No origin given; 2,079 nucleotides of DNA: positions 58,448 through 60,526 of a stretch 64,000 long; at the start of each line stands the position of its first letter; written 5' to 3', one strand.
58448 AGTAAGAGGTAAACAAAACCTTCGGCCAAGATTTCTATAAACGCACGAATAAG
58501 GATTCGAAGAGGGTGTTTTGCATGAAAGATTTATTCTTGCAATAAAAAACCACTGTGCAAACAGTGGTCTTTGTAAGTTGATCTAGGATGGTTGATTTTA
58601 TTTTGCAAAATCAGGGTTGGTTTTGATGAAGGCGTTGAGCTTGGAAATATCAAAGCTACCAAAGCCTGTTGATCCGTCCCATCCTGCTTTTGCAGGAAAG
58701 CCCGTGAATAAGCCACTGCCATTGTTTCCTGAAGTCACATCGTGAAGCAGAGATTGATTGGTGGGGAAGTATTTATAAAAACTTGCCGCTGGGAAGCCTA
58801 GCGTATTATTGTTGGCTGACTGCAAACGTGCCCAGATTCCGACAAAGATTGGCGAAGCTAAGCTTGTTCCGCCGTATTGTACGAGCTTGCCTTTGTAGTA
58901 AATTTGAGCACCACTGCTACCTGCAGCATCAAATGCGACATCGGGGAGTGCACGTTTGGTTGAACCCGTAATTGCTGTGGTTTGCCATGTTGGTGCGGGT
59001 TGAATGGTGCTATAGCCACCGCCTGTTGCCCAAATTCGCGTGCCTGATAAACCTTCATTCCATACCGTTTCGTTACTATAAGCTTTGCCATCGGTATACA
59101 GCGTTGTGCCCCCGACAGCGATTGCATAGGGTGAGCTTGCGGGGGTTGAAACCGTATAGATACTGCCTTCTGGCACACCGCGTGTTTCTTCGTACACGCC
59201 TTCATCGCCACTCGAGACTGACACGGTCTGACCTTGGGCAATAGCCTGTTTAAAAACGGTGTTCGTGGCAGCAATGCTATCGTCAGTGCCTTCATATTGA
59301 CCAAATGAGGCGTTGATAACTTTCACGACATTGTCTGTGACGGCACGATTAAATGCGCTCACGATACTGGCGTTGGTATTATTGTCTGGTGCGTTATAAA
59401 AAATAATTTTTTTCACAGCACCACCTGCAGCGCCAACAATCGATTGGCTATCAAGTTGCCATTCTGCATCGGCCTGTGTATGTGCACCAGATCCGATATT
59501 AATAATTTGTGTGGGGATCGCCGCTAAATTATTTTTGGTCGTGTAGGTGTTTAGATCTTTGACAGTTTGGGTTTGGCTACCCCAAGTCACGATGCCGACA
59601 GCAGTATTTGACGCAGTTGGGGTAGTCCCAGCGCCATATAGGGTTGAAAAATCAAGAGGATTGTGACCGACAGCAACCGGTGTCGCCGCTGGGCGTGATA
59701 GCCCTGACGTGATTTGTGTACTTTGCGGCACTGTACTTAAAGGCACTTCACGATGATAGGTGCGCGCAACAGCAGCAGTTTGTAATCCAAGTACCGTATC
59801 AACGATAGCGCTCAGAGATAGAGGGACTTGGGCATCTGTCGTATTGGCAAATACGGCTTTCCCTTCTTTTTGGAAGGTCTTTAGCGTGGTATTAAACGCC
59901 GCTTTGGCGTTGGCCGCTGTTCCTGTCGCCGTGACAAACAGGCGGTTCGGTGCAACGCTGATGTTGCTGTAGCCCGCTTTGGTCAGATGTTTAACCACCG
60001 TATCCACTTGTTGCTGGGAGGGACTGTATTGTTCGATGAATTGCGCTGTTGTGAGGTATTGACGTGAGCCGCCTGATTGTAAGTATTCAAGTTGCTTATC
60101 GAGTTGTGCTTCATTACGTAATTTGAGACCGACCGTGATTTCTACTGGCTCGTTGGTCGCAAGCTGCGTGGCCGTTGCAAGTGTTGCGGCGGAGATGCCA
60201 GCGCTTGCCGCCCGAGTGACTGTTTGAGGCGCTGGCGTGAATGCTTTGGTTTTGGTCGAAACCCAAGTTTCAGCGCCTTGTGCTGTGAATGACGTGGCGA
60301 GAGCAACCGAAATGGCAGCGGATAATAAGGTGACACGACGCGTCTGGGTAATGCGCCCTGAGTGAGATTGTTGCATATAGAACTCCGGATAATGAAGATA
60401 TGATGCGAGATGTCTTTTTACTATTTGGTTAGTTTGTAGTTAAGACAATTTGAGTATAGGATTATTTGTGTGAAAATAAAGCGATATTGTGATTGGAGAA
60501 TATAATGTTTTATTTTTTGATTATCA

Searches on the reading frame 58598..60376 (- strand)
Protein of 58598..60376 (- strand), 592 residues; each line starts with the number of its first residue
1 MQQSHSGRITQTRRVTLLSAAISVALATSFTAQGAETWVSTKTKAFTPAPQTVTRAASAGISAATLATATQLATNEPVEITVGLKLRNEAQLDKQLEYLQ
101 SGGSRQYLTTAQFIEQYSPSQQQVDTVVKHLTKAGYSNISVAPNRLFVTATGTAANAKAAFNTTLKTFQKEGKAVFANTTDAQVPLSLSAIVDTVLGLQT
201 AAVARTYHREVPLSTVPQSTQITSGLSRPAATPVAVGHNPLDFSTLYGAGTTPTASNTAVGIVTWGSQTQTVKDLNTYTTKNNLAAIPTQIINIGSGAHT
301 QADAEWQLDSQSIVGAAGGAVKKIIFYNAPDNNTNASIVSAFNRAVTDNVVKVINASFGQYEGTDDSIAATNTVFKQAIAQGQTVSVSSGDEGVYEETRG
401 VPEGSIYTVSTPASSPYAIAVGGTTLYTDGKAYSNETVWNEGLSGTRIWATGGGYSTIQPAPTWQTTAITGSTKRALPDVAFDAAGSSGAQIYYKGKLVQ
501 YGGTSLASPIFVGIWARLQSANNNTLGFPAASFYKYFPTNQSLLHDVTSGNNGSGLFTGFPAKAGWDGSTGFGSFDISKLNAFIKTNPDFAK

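Call 5: search_protein_families(library=pfam, proteins=[window:58598-60376:-])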
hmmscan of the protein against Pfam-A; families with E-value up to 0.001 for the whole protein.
window:58598-60376:- (592 aa): 2 families
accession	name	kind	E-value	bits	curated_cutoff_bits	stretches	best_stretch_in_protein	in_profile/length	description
PF09286.16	Pro-kuma_activ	-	1e-29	104.1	23.5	1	70-199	7-141/143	Pro-kumamolisin, activation domain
PF00082.27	Peptidase_S8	-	6.7e-12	45.7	21.8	1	323-524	82-259/288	Subtilase family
